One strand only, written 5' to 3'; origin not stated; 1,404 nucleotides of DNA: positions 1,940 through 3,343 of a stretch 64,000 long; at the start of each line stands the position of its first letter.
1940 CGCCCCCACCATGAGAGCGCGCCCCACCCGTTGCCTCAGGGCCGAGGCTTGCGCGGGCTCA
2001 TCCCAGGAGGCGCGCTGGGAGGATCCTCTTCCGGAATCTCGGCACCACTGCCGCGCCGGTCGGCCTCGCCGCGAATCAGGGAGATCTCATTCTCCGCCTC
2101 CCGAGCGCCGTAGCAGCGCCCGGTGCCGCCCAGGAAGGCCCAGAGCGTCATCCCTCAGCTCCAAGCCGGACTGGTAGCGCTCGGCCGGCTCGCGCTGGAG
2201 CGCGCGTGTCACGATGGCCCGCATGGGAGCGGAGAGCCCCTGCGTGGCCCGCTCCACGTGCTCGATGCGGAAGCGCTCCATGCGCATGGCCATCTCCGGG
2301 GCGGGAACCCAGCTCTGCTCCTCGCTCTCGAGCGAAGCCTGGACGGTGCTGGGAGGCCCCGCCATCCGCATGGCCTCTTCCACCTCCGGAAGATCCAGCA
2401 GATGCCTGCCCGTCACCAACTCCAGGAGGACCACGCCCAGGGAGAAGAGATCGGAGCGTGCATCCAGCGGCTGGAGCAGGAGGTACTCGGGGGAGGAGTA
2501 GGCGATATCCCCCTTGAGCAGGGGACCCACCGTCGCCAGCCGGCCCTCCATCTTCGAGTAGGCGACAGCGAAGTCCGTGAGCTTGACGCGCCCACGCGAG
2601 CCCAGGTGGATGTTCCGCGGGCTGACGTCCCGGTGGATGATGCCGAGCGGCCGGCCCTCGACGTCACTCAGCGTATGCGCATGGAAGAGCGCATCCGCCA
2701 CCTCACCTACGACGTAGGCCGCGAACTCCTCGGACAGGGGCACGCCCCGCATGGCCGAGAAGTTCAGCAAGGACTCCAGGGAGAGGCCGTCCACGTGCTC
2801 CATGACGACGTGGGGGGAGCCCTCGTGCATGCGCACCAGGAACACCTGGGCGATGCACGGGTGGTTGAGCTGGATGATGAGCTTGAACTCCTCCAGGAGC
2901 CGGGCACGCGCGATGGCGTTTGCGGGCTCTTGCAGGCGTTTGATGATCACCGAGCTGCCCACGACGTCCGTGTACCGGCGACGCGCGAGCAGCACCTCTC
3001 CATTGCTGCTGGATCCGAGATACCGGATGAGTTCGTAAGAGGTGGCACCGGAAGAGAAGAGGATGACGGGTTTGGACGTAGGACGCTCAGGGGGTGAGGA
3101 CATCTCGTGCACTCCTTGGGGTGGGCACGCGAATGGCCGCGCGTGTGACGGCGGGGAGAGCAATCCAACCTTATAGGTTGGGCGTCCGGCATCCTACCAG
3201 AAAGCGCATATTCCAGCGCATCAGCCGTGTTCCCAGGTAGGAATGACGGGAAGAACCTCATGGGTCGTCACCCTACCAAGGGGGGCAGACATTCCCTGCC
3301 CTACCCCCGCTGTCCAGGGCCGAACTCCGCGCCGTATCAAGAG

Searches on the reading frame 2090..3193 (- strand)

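Call 58: search_protein_families(library=pfam, proteins=[window:2090-3193:-], max_evalue=0.001)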
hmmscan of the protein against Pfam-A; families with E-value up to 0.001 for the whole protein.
window:2090-3193:- (368 aa): 2 families
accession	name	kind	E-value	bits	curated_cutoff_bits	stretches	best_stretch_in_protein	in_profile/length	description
PF00069.31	Pkinase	-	3.3e-27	96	31.7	1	53-340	1-252/263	Protein kinase domain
PF07714.23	PK_Tyr_Ser-Thr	-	2.4e-23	83.2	23.1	1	55-263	3-202/258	Protein tyrosine and serine/threonine kinase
